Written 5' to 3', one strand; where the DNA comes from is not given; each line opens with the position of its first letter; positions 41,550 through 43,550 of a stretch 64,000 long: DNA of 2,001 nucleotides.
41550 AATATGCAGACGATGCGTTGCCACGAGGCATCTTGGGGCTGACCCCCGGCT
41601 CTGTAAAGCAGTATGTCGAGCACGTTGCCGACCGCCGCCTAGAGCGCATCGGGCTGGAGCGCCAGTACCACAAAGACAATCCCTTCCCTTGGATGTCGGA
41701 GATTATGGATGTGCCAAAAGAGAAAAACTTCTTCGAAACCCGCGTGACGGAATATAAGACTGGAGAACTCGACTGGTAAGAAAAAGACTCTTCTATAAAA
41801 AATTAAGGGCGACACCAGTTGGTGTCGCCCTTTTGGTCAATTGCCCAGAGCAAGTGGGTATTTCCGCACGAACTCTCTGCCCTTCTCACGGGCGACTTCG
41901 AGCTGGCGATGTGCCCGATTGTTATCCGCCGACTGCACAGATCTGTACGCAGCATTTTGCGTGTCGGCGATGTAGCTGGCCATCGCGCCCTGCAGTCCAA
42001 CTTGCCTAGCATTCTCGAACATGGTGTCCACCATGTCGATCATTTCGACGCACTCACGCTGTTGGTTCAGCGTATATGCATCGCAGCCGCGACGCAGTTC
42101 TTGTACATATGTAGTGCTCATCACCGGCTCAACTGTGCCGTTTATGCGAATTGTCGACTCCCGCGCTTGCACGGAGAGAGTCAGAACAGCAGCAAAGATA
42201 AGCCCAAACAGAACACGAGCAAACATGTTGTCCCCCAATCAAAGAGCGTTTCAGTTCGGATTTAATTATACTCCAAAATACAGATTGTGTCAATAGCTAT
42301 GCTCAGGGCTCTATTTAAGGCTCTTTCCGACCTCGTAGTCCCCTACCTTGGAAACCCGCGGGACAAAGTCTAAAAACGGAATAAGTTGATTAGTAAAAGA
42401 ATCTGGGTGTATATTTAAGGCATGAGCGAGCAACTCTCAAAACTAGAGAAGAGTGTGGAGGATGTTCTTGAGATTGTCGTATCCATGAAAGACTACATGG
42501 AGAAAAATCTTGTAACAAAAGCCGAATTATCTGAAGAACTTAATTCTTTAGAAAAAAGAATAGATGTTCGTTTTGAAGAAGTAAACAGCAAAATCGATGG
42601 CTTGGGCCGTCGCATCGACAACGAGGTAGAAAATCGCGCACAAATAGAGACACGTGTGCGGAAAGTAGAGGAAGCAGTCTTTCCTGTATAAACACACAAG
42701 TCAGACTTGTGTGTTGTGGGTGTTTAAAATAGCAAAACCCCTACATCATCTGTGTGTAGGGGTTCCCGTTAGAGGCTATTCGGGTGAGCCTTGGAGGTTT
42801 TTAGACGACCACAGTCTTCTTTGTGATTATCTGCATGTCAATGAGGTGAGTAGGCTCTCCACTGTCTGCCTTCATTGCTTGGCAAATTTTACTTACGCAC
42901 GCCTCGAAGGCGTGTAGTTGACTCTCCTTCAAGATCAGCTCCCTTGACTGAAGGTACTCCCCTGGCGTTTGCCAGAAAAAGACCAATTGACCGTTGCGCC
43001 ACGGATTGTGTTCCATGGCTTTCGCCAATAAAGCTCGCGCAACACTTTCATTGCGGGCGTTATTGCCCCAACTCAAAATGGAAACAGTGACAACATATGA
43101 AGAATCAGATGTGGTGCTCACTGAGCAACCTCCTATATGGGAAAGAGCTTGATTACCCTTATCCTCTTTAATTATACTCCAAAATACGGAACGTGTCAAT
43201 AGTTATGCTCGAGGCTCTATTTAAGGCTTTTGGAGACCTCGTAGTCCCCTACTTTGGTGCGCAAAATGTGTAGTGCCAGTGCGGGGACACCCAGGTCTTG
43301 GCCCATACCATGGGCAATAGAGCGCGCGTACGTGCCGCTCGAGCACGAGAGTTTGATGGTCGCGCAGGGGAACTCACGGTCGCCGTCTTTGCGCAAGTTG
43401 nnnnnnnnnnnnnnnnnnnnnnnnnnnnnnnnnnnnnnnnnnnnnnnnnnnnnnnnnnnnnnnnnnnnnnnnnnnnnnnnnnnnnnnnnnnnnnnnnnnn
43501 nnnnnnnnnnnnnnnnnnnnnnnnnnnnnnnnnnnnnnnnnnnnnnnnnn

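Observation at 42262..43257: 0.8-kb insertion flanked by ~90-bp direct repeats that duplicate the 3' end of truB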

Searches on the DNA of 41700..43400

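Call 67: search_rna_families(source=window, start=41700, end=43400, threshold=evalue, max_evalue=1)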
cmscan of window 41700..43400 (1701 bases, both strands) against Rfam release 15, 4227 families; matches with E-value up to 1: 5.
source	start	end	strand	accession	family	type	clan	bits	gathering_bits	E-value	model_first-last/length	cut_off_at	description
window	41797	41863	-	RF02551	DapZ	Cis-reg;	-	23.5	56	0.25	1-78/78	no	ABC transporter regulator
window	42726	42818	-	RF01772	rnk_pseudo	Cis-reg; leader;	-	23.4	55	0.35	1-108/108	no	Pseudomonas rnk leader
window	41740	41798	+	RF01281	snoR35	Gene; snRNA; snoRNA; CD-box;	CL00053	19.7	40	0.3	1-81/81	no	Small nucleolar RNA snoR35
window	41801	41873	-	RF02791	CcsR1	Gene; sRNA;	-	19.3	65.3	0.097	1-83/83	no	Conserved CCUCCUCCC motif stress-induced RNA 1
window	41799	41835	+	RF03975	mir-5881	Gene; miRNA;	-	18.9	87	0.42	1-67/67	no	mir-5881 microRNA precursor family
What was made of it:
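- Tried and rejected: (5) Rfam found nothing near gathering thresholds in 41700-43400 (call 67).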

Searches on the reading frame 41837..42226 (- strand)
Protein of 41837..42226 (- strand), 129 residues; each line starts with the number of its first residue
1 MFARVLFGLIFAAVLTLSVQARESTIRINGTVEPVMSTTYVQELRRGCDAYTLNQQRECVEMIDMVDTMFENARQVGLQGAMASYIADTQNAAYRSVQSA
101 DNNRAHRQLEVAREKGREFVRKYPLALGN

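Call 9: search_protein_families(library=pfam, proteins=[window:41837-42226:-], max_evalue=0.01)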
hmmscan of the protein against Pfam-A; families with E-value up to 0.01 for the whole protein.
window:41837-42226:- (129 aa): 0 families

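Call 17: find_encoding_contigs(protein=window:41837-42226:-, flank=4000, max_places=10)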
Protein window:41837-42226:- (129 aa): 22 contigs read that carry it; 8 places shown.
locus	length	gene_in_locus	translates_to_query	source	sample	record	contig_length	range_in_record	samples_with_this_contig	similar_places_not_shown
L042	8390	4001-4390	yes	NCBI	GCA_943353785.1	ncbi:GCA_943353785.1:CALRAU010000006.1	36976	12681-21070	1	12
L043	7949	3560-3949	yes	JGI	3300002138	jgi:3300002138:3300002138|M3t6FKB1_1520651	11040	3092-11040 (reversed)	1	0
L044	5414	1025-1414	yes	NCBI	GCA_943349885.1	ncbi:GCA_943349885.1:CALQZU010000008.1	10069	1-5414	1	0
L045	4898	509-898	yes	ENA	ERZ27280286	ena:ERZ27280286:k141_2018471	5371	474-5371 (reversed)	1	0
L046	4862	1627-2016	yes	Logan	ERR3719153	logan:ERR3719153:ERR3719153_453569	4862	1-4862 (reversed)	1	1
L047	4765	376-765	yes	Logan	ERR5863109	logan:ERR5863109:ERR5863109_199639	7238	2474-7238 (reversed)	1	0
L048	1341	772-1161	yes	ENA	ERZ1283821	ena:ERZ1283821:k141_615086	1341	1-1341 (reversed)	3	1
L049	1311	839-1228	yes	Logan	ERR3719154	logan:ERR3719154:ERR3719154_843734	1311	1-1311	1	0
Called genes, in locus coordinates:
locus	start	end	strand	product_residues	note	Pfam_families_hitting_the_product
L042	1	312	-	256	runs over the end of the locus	PF13462:Thioredoxin_4, PF01323:DSBA (weak)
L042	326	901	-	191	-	PF13482:RNase_H_2, PF10108:DNA_pol_B_exo2 (faint)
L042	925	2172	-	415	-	PF13393:tRNA-synt_His, PF00587:tRNA-synt_2b, PF03129:HGTP_anticodon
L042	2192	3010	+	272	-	PF01509:TruB_N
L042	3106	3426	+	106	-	-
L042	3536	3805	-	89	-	-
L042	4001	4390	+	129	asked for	-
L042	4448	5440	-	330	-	PF00268:Ribonuc_red_sm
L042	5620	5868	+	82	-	-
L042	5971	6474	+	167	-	-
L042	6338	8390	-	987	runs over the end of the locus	PF03477:ATP-cone, PF00317:Ribonuc_red_lgN, PF02867:Ribonuc_red_lgC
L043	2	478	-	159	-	?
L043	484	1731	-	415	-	PF13393:tRNA-synt_His, PF00587:tRNA-synt_2b, PF03129:HGTP_anticodon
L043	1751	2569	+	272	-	PF01509:TruB_N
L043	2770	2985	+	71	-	-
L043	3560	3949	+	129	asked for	-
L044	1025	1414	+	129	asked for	-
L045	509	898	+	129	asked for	-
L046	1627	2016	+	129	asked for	-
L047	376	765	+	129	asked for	-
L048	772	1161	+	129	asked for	-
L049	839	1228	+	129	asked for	-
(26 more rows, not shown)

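Call 25: find_homologous_proteins(query=window:41837-42226:-)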
Query window:41837-42226:- (129 aa): 2 proteins with E <= 0.001 among 7 candidates.
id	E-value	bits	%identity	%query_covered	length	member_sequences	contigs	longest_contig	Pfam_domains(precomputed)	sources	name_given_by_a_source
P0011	6.3e-77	273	100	100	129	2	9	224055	-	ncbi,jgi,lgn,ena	-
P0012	9.8e-38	147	58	98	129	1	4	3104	-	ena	-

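Call 29: find_encoding_contigs(protein=P0012, flank=4000, max_places=4)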
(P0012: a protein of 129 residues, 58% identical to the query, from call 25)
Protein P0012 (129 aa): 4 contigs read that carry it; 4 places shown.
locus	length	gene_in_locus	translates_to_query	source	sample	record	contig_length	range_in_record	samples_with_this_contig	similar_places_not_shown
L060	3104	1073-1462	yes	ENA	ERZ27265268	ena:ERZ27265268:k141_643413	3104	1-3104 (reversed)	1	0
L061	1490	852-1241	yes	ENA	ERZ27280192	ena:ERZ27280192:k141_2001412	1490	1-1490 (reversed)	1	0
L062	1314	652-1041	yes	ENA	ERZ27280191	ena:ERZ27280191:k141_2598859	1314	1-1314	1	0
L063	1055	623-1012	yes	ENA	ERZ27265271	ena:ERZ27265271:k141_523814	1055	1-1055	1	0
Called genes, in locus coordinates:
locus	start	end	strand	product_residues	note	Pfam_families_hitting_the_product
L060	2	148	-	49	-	?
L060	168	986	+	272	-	PF01509:TruB_N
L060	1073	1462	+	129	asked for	-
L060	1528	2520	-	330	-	PF00268:Ribonuc_red_sm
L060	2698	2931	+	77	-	-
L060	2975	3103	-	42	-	?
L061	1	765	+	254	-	?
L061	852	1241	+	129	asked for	-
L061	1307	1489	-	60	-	?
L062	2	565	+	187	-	?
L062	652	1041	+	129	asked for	-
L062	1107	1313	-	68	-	?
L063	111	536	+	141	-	PF01509:TruB_N (faint)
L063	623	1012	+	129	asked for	-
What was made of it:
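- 41837..42226 (-): p129: a small secreted protein (signal peptide plus helical bundle), the cargo of unit A. There is one 58% homolog, in L060, directly downstream of truB (calls 25, 29).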

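Call 49: search_protein_families(library=phrogs, proteins=[window:41837-42226:-], max_evalue=0.01)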
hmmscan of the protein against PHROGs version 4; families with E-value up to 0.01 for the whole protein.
window:41837-42226:- (129 aa): 0 families

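Call 50: search_protein_families(library=padloc, proteins=[window:41837-42226:-], max_evalue=0.01)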
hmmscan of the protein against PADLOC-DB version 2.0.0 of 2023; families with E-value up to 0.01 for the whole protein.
window:41837-42226:- (129 aa): 0 families

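Call 58: predict_structure(protein=window:41837-42226:-)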
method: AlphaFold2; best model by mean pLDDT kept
length: 129 residues; sequences in the alignment: 1
mean_pLDDT: 73.1   pTM: 0.57
mean pLDDT of the five models: 73.1, 67.6, 66.1, 66.0, 55.9
residues with pLDDT >= 90: 0; 70-90: 93; 50-70: 31; < 50: 5
segments of 3 or more residues with pLDDT < 50: 17-20
pLDDT, mean of each block of 10 residues (from residue 1): 56 52 66 75 84 83 80 75 73 77 81 81 68
secondary structure, 60 per line:
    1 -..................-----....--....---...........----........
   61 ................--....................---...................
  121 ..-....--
elements in order: H2-19 E25-28 E31-34 H38-48 H53-76 H79-98 H102-122 H124-127

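Call 63: fold_search(model_id=the predicted structure, library=pdb)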
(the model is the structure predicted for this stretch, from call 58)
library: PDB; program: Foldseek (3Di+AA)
matches with E <= 10: 302; with E <= 0.001: 0
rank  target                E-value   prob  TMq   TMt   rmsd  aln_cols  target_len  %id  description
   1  7l7v_B                2.8e-01  0.93  0.46  0.52   4.2        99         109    8  Crystal structure of Arabidopsis NRG1.1 CC-R domain K94E/K96E/R99E/K100E/R103E/K106E/K110E mutant (released 2021-06-16)
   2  6omf_F                5.1e-01  0.28  0.24  0.15   8.3        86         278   17  CryoEM structure of SigmaS-transcription initiation complex with activator Crl (released 2019-08-28)
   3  9o5s_Q                5.4e-01  0.77  0.42  0.50   4.4        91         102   10  minibinder-antigen complex BXMart1-3-MART1-HLA*A02 (released 2025-07-23)
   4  2k3n_MODEL_1_A        5.4e-01  0.28  0.28  0.25  11.3       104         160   13  Solution structure of the type 1 repetitive domain (TUSP1-RP1) of the egg case silk from Nephila Antipodiana (released 2009-06-02)
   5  9dkr_B                6.0e-01  0.28  0.34  0.15  11.8       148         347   14  Crystal structure of CcbD complexed with PCP domain of CcbZ (released 2025-10-01)
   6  2oku_A                6.4e-01  0.92  0.51  0.54   3.3       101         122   12  The crystal structure of the acyl-CoA dehydrogenase family protein from Porphyromonas gingivalis (released 2007-02-20)
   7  2oku_B                7.1e-01  0.91  0.51  0.56   3.3       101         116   12  The crystal structure of the acyl-CoA dehydrogenase family protein from Porphyromonas gingivalis (released 2007-02-20)
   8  7dgw                  7.1e-01  0.75  0.42  0.53   4.2        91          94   13  De novo designed protein H4A2S (released 2021-11-24)
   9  5ipl_F                7.1e-01  0.21  0.25  0.15  10.2       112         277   16  SigmaS-transcription initiation complex with 4-nt nascent RNA (released 2016-03-30)
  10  9dks_A                7.5e-01  0.15  0.26  0.13  12.3       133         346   13  Crystal structure of CcbD C19S mutant complexed with single PCP domain of CcbZ (released 2025-09-17)
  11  7tcd                  7.9e-01  0.75  0.39  0.15   5.8       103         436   14  LOV2-DARPIN fusion: D13 (released 2023-07-05)
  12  7wld_S                8.4e-01  0.44  0.31  0.10   5.5        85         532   16  Cryo-EM structure of the human glycosylphosphatidylinositol transamidase complex at 2.53 Angstrom resolution (released 2022-04-27)
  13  6uu8_FFF              8.4e-01  0.21  0.24  0.15   8.3        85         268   20  E. coli mutant sigma-S transcription initiation complex with a 7-nt RNA ("Fresh" mutant crystal soaked with GTP, UTP (released 2020-08-26)
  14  4m70_I                8.8e-01  0.41  0.36  0.41   5.9       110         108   10  Crystal structure of potato Rx-CC domain in complex with RanGAP2-WPP domain (released 2013-11-13)
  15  7yn1_B                9.3e-01  0.12  0.25  0.13  12.8       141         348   14  Crystal structure of selenomethionine labeled CcbD (released 2023-08-02)
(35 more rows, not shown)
